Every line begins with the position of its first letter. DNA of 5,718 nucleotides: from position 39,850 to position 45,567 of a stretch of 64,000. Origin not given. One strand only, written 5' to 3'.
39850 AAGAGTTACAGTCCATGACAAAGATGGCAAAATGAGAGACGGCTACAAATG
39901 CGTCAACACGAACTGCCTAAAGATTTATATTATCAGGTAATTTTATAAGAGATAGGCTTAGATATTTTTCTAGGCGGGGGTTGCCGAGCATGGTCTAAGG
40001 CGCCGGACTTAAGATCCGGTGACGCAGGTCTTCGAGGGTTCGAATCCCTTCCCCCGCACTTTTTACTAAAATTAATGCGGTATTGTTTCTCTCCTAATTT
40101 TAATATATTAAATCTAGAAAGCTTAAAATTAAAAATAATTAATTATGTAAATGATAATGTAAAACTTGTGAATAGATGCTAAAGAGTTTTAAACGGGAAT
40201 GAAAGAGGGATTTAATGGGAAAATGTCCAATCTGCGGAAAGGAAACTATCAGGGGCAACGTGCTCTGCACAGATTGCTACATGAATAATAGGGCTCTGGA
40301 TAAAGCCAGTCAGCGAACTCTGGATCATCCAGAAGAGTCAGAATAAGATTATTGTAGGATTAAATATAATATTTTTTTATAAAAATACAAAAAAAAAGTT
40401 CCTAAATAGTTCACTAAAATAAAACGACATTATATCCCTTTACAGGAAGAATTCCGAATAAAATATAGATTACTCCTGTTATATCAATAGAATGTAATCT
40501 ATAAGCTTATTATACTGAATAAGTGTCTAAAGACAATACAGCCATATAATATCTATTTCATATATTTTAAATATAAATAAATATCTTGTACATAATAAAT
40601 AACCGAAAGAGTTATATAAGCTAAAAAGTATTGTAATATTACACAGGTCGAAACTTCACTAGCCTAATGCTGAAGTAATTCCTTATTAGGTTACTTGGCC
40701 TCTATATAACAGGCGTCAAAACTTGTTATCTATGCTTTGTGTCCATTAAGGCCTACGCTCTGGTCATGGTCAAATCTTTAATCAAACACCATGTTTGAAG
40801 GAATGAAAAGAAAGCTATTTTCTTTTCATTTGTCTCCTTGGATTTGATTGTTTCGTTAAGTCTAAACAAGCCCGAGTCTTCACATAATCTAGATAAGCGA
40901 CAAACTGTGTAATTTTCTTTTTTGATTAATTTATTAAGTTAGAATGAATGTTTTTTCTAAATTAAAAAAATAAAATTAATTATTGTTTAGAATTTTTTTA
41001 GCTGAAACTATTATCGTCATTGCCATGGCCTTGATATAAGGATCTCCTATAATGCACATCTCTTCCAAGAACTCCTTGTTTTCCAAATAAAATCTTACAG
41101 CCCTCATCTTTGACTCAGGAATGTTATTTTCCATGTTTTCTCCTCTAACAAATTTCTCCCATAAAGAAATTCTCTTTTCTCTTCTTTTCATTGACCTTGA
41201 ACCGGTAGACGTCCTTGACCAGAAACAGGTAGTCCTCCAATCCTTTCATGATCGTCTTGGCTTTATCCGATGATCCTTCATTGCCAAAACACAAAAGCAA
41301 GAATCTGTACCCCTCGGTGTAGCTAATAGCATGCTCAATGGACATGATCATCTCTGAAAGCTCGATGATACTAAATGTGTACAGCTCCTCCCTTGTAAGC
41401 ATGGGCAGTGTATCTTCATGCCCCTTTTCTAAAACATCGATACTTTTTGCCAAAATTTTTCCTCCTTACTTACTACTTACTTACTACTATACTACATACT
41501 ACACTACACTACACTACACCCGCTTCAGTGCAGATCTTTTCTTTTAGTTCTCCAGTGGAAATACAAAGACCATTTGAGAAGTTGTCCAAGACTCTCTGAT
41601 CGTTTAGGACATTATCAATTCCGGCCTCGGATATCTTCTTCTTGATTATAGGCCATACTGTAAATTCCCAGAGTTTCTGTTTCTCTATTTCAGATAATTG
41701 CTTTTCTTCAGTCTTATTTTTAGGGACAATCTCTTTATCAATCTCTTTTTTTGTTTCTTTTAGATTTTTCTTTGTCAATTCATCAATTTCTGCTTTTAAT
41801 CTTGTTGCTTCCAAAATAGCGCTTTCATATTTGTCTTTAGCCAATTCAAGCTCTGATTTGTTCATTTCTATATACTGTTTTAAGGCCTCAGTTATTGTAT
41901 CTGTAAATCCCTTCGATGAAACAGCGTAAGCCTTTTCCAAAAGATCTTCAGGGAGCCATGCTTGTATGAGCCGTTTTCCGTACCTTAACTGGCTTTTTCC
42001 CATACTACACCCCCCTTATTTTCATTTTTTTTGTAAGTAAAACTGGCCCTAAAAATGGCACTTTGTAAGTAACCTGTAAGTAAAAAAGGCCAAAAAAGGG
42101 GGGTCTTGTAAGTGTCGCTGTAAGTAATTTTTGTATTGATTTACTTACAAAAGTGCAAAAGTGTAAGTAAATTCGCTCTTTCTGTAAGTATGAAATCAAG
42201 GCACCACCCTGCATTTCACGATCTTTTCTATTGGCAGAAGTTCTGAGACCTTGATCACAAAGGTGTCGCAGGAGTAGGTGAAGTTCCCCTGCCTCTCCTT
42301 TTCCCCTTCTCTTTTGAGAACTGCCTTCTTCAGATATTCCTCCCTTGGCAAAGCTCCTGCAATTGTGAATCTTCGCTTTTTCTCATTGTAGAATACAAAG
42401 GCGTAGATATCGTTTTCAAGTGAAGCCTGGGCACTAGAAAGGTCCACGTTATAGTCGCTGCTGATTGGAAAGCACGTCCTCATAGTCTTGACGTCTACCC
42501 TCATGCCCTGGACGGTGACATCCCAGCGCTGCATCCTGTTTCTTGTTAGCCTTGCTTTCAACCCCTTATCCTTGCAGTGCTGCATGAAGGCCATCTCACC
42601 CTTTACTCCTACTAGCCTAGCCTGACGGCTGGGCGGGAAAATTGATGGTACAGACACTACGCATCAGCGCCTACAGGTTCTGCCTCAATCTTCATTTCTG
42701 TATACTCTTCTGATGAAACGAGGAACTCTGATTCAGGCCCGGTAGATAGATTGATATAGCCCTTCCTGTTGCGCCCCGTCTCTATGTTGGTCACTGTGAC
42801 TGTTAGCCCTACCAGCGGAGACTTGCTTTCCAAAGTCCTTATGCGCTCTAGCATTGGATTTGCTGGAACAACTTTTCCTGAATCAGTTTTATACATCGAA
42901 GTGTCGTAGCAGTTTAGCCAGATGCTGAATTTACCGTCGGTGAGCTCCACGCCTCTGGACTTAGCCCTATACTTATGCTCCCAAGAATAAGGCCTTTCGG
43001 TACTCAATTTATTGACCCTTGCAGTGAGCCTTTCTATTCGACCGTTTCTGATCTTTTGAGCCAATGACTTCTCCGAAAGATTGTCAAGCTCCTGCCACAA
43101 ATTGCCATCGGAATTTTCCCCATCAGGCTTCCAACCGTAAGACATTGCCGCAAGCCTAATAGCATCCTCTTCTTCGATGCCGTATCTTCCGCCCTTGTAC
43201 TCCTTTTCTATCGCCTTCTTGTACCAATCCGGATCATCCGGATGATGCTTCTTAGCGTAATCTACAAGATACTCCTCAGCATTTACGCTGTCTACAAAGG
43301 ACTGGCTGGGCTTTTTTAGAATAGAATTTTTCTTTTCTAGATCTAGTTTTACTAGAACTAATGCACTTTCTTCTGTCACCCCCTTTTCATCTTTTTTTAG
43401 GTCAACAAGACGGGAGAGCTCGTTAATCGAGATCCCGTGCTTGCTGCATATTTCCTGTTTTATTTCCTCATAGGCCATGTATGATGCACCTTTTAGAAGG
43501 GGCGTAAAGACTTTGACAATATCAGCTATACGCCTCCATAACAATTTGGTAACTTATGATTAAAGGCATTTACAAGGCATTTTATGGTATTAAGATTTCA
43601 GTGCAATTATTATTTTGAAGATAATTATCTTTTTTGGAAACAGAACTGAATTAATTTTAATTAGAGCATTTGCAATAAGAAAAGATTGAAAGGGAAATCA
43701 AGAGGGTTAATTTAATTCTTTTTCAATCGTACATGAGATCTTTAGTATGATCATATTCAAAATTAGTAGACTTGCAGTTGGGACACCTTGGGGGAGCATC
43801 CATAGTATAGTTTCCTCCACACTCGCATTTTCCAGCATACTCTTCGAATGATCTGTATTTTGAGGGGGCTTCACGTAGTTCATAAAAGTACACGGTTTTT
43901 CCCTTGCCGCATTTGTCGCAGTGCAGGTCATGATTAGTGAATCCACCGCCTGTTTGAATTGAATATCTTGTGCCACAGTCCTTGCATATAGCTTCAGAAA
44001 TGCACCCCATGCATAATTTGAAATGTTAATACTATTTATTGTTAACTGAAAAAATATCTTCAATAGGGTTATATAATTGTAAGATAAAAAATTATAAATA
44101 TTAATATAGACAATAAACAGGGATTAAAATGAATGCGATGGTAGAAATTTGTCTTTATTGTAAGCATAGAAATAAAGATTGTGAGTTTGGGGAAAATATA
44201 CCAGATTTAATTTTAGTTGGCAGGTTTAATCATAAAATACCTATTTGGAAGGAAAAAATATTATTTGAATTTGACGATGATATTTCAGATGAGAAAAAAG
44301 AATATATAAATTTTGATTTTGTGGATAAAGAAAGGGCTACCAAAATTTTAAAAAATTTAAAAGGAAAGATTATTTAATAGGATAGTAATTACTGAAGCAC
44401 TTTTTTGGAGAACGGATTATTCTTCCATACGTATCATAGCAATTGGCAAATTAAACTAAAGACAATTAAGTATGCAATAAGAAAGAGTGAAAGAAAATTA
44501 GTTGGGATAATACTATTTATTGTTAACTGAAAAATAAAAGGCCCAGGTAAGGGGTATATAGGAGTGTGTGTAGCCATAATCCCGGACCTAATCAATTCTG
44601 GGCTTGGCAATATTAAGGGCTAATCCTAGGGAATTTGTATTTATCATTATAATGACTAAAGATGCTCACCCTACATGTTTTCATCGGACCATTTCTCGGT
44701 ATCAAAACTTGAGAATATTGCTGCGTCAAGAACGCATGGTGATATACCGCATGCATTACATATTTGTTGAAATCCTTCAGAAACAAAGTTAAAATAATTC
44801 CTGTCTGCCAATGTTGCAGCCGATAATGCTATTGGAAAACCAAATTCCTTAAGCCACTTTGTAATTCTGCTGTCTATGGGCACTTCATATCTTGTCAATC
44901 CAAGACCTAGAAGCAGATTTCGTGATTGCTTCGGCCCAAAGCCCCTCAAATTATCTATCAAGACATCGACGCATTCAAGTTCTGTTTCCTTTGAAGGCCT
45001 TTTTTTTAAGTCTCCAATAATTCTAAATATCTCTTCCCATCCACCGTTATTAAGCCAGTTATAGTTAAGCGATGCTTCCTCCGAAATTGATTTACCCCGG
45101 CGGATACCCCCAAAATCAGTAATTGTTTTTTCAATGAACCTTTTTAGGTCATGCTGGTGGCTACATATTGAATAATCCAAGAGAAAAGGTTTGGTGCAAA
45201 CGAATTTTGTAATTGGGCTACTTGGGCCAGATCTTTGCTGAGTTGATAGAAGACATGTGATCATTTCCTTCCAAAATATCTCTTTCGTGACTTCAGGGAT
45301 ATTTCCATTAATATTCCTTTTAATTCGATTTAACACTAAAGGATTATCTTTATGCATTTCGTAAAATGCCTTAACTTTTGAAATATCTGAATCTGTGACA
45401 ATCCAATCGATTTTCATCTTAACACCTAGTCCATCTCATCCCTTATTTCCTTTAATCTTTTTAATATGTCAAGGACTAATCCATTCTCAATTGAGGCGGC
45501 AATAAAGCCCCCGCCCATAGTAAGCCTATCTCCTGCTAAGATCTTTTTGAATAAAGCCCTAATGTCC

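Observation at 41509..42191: RHH DNA-binding protein gene preceded by an 8-copy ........(A) iteron array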

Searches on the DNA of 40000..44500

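Call 63: search_rna_families(source=window, start=40000, end=44500, threshold=evalue, max_evalue=1)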
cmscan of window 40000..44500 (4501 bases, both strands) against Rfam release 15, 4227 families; matches with E-value up to 1: 2.
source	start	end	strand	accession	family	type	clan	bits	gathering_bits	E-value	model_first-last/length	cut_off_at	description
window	40000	40058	+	RF00005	tRNA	Gene; tRNA;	CL00001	31.3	29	0.00097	23-71/71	5'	tRNA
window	43669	43692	+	RF01319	CRISPR-DR6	Gene; CRISPR;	-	20.7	39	0.85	1-30/30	no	CRISPR RNA direct repeat element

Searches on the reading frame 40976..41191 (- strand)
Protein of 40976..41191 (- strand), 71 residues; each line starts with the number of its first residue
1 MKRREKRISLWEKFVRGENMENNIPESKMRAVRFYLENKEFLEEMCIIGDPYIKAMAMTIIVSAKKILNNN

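Call 6: search_protein_families(library=pfam, proteins=[window:40976-41191:-], max_evalue=1)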
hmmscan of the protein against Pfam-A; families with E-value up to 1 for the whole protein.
window:40976-41191:- (71 aa): 1 family
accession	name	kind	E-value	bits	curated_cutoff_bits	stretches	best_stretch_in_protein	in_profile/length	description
PF07572.17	BCNT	-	0.11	13.2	22.2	1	10-43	27-59/75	Bucentaur or craniofacial development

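Call 42: search_protein_families(library=phrogs, proteins=[window:40976-41191:-], max_evalue=0.01)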
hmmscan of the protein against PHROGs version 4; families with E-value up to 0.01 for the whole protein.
window:40976-41191:- (71 aa): 0 families

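Call 93: search_protein_families(library=ncbifam, proteins=[window:40976-41191:-], max_evalue=0.1)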
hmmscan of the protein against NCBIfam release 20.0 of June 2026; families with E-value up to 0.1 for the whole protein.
window:40976-41191:- (71 aa): 0 families

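Call 94: search_protein_families(library=padloc, proteins=[window:40976-41191:-], max_evalue=0.1)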
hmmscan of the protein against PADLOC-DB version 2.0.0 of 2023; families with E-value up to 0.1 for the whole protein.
window:40976-41191:- (71 aa): 0 families

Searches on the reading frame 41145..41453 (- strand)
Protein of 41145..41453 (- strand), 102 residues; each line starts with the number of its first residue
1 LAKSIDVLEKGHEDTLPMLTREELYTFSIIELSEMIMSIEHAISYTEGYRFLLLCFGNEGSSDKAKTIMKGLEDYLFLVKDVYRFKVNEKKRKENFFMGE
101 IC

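Call 6: search_protein_families(library=pfam, proteins=[window:41145-41453:-], max_evalue=1)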
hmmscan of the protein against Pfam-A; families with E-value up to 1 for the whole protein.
window:41145-41453:- (102 aa): 1 family
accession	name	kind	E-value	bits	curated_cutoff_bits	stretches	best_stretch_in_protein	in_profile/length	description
PF15865.11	Fanconi_A_N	-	0.1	12.4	27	1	24-91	18-88/355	Fanconi anaemia group A protein N terminus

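Call 42: search_protein_families(library=phrogs, proteins=[window:41145-41453:-], max_evalue=0.01)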
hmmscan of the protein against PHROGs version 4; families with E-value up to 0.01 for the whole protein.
window:41145-41453:- (102 aa): 1 family
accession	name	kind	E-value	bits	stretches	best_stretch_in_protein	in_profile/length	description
phrog_1826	-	unknown function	7.8e-05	24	1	18-90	3-68/70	-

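Call 59: search_solved_structures(query=window:41145-41453:-, max_evalue=1)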
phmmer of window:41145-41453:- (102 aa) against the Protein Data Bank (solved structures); distinct sequences matched with E-value up to 1: 1.
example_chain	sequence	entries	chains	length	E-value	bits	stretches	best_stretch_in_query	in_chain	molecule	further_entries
7lxc_A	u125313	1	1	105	0.55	13.8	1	33-87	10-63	DED1ch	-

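Call 82: find_homologous_proteins(query=window:41145-41453:-, max_evalue=0.001)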
Query window:41145-41453:- (102 aa): 122 proteins with E <= 0.001 among 125 candidates; the best 120 are listed.
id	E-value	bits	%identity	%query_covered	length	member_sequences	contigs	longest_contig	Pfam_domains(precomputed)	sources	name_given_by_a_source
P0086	3.0e-60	218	100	100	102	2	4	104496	-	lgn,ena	-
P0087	4.2e-50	186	90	95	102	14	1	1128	-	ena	-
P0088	1.4e-49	184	85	100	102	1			-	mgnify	mgnify:CR=1 FL=1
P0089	2.6e-49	183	84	100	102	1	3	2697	-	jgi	-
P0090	3.9e-49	182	84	100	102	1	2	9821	-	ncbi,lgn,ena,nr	ncbi:MAG: hypothetical protein RBT05_09615 [Bacteroidales bacterium]|nr:hypothetical protein [Bacter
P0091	7.5e-49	182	83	100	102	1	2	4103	-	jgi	jgi:hypothetical protein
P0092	1.1e-48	181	84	100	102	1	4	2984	-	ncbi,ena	-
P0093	2.1e-48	180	83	100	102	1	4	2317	-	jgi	-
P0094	3.8e-48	179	83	100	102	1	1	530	-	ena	-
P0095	6.1e-48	179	83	100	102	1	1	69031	-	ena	-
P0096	6.6e-48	179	82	100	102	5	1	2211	-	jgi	-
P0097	1.3e-47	178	82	100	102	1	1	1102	-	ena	-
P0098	3.6e-47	176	82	100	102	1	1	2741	-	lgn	-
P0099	1.5e-46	174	81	100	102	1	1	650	-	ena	-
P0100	2.3e-45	170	83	97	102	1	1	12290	-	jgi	-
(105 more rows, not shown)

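Call 93: search_protein_families(library=ncbifam, proteins=[window:41145-41453:-], max_evalue=0.1)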
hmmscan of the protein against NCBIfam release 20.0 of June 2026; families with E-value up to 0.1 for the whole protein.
window:41145-41453:- (102 aa): 0 families

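Call 94: search_protein_families(library=padloc, proteins=[window:41145-41453:-], max_evalue=0.1)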
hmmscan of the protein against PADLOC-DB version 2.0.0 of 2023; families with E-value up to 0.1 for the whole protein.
window:41145-41453:- (102 aa): 0 families

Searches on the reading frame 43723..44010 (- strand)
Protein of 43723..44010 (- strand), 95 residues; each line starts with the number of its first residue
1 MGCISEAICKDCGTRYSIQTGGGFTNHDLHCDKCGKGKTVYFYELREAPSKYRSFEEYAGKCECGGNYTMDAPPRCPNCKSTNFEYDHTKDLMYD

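Call 6: search_protein_families(library=pfam, proteins=[window:43723-44010:-], max_evalue=1)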
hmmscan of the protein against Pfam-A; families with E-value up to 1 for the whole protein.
window:43723-44010:- (95 aa): 16 families
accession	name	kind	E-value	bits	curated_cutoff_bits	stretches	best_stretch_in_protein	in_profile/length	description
PF01155.25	HypA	-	3.3e-06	27.5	28.9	2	58-92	69-105/112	Hydrogenase/urease nickel incorporation, metallochaperone, hypA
PF08271.17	Zn_Ribbon_TF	-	0.0048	16.9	29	1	75-89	2-16/43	TFIIB zinc-binding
PF24747.1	Zn-ribbon_GIR1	-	0.015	15.6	26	1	71-82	19-30/37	GIR1-like zinc ribbon domain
PF18912.6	DZR_2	-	0.024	14.9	27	0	73-82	7-16/56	Double zinc ribbon domain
PF08063.17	Zn_ribbon_PADR1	-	0.029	14.6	25.1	1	72-89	1-18/42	PADR1 domain, zinc ribbon fold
PF09723.15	Zn_ribbon_8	-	0.032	14.7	34.4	1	9-39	8-37/41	Zinc ribbon domain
PF01096.23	Zn_ribbon_TFIIS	-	0.034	14.4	21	0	30-42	2-14/39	Transcription factor S-II (TFIIS)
PF17032.10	Zn_ribbon_15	-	0.038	15.2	28.9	0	8-36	39-60/73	zinc-ribbon family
PF14205.11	Cys_rich_KTR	-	0.044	14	25.5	1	9-43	6-42/54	Cysteine-rich KTR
PF13717.11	Zn_ribbon_4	-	0.075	13.4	30.3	0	8-19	4-15/36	zinc-ribbon domain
PF23470.1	Zn_ribbon_PF0610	-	0.081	13.1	26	1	71-82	16-27/39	PF0610 rubredoxin-like zinc beta-ribbon domain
PF12172.15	zf-ChsH2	-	0.12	12.6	23.2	0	71-85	23-37/37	ChsH2, rubredoxin-like zinc ribbon domain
PF23477.1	zf_Tbcl_2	-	0.52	10.5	27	0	27-42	4-19/37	Probable treble clef zinc finger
PF22912.2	zf-DPOE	-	0.62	10.7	21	0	27-40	3-16/58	Zinc finger domain of DNA polymerase-epsilon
PF13248.11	Zn_ribbon_3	-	0.81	9.7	27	0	75-83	4-11/26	zinc-ribbon domain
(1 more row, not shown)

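Call 42: search_protein_families(library=phrogs, proteins=[window:43723-44010:-], max_evalue=0.01)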
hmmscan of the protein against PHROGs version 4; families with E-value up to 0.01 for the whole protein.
window:43723-44010:- (95 aa): 0 families

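Call 93: search_protein_families(library=ncbifam, proteins=[window:43723-44010:-], max_evalue=0.1)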
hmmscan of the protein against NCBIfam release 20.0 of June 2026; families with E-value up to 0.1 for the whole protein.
window:43723-44010:- (95 aa): 2 families
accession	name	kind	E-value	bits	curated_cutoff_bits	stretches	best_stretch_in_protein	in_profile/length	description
TIGR00100.1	hypA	equivalog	0.019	15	88.1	0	61-92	72-106/116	hydrogenase maturation nickel metallochaperone HypA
NF047912.1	ECs_2282_CxxC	subfamily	0.038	13.9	37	1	75-88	4-17/60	ECs_2282 family putative zinc-binding protein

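Call 94: search_protein_families(library=padloc, proteins=[window:43723-44010:-], max_evalue=0.1)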
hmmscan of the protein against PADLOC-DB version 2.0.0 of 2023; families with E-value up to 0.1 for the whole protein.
window:43723-44010:- (95 aa): 1 family
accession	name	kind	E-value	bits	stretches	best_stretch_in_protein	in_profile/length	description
PDLC05058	PDC-S64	-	0.075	10.7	1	7-91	208-290/305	-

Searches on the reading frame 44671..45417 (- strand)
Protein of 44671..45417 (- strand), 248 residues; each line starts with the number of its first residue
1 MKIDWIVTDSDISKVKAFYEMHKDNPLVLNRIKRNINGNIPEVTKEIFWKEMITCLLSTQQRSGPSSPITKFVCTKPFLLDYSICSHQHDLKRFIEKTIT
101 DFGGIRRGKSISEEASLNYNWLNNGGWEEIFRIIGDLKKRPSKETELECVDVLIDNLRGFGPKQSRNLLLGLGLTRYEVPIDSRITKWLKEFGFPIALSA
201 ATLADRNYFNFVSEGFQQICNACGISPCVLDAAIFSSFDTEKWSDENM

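Call 6: search_protein_families(library=pfam, proteins=[window:44671-45417:-], max_evalue=1)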
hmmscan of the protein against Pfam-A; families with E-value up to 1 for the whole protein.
window:44671-45417:- (248 aa): 1 family
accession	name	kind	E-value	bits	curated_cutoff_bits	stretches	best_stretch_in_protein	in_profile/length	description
PF22175.2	Ogg-HhH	-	0.0012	18.8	27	1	46-223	18-171/173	8-oxoguanine DNA glycosylase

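Call 42: search_protein_families(library=phrogs, proteins=[window:44671-45417:-], max_evalue=0.01)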
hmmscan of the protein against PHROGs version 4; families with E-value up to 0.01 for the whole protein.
window:44671-45417:- (248 aa): 0 families
